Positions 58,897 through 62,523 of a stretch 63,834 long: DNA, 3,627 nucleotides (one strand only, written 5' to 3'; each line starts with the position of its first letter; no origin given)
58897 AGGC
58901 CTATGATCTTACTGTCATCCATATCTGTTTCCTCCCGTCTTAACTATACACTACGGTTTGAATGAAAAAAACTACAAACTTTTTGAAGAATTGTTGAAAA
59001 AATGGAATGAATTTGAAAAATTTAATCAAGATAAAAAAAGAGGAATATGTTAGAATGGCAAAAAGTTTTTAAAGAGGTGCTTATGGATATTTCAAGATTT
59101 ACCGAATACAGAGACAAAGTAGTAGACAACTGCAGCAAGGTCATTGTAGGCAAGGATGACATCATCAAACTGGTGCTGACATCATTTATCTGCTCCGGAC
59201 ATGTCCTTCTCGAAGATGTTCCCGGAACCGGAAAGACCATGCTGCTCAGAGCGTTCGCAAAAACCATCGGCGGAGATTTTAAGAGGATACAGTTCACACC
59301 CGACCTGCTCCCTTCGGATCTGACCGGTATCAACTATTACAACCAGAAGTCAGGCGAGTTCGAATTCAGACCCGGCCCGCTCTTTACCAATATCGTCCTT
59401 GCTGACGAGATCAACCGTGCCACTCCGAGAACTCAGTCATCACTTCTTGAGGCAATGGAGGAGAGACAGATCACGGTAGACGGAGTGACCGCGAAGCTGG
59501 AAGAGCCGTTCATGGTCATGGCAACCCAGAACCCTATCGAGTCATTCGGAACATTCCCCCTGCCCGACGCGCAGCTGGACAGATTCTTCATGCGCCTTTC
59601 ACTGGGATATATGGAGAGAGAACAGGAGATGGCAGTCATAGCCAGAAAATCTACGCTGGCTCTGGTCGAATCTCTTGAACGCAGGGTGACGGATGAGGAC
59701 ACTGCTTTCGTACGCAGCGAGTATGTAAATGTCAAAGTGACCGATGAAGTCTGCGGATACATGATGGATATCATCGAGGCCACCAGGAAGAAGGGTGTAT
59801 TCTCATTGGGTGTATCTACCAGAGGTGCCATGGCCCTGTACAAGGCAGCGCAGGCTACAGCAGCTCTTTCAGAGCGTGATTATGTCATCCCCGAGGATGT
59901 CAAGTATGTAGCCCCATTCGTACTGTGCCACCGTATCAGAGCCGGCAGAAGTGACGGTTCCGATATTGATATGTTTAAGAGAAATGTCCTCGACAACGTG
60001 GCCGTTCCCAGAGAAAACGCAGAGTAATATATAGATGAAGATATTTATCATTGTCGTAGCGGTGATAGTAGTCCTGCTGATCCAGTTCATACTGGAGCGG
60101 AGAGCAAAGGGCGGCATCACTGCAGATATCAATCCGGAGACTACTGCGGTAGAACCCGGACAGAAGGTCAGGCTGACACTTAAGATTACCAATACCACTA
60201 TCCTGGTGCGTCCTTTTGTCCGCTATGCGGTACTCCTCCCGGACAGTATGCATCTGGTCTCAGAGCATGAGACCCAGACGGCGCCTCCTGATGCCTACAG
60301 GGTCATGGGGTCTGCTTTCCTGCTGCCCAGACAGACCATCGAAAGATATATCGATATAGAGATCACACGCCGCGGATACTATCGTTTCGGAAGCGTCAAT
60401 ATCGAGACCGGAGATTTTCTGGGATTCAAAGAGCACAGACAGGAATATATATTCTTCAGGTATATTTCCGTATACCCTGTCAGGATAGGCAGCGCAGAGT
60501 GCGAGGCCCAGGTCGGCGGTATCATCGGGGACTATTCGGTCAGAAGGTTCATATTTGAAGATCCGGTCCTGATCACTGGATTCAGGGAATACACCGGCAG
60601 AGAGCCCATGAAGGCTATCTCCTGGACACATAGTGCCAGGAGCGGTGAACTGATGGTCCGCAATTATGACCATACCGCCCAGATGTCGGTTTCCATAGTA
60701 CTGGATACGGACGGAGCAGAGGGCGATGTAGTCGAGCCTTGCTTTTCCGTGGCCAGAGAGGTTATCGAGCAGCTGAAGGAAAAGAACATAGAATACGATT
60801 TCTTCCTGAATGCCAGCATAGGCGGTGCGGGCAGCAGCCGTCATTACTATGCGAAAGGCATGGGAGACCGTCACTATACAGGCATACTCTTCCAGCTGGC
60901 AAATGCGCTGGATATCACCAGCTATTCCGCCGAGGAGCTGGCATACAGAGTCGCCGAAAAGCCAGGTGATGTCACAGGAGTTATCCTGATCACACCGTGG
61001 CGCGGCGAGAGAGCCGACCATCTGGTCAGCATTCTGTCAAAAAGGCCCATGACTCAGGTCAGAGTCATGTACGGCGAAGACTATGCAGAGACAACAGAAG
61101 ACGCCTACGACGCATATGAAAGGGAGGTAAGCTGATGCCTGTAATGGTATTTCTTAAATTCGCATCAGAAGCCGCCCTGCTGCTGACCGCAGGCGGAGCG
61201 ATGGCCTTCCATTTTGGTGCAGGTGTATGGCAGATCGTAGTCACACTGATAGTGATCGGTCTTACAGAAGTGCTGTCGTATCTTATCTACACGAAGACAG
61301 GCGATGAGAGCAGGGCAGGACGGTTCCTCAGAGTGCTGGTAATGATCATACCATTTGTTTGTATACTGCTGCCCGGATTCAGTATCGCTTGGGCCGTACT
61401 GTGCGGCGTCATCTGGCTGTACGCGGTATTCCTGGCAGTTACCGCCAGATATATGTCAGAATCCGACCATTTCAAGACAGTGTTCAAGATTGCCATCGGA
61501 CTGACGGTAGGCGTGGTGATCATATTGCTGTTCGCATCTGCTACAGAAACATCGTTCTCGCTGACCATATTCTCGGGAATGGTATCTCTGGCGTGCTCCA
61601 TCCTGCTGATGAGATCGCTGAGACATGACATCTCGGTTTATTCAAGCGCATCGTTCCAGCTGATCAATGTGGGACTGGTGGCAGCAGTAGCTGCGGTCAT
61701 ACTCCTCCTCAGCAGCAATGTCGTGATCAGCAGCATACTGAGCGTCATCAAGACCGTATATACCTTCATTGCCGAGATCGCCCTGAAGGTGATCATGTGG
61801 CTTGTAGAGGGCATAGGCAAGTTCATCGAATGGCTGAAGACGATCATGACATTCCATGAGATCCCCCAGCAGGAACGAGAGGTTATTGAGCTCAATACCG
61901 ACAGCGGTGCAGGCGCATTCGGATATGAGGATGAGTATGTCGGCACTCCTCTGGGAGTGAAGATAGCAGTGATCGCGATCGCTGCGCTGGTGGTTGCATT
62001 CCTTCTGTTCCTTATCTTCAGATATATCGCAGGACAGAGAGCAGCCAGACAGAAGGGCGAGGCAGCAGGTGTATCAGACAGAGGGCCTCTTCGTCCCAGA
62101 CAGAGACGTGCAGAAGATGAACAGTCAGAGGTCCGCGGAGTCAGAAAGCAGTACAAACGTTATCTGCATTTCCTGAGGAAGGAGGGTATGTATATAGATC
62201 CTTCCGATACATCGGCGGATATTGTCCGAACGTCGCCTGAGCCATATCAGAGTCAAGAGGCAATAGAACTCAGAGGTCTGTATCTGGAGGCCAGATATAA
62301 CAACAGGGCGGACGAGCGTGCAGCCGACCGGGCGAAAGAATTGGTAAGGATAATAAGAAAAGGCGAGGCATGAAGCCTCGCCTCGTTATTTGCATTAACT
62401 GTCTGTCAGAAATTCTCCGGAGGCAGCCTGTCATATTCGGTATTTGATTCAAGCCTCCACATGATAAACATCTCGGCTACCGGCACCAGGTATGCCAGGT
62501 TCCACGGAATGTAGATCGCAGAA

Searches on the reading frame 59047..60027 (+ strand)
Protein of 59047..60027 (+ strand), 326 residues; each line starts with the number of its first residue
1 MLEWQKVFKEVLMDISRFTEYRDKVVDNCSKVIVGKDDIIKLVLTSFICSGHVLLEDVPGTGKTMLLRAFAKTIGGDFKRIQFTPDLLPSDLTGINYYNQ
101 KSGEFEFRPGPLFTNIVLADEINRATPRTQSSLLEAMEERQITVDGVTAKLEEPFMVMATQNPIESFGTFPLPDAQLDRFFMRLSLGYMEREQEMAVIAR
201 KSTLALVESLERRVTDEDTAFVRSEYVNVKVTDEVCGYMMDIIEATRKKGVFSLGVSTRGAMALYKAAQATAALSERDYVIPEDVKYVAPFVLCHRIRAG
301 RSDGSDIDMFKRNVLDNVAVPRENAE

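Call 85: search_protein_families(library=pfam, proteins=[window:59047-60027:+], max_evalue=0.0001)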
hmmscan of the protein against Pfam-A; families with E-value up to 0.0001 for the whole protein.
window:59047-60027:+ (326 aa): 6 families
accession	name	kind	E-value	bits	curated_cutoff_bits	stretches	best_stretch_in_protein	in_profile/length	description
PF07726.17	AAA_3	-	8.1e-64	213.8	27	1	52-182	1-131/131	ATPase family associated with various cellular activities (AAA)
PF17863.7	AAA_lid_2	-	1.5e-22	79.5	22.7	1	245-299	2-56/74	AAA lid domain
PF07728.20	AAA_5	-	7.5e-16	58.8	22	1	52-180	1-139/139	AAA domain (dynein-related subfamily)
PF20030.5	bpMoxR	-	4.7e-12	45.9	27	1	24-200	5-180/205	MoxR domain in the MoxR-vWA-beta-propeller ternary systems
PF00493.29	MCM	-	2.3e-08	33.9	23.3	1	48-165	55-175/224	MCM P-loop domain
PF00004.35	AAA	-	1.9e-06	28.8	21.2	1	55-166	3-113/131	ATPase family associated with various cellular activities (AAA)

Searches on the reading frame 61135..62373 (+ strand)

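Call 85: search_protein_families(library=pfam, proteins=[window:61135-62373:+], max_evalue=0.0001)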
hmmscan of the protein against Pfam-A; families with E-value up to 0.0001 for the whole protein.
window:61135-62373:+ (412 aa): 1 family
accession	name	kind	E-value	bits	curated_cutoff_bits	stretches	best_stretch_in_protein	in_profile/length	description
PF13559.11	DUF4129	-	7.8e-05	23.1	24.8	0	340-405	2-69/69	Domain of unknown function (DUF4129)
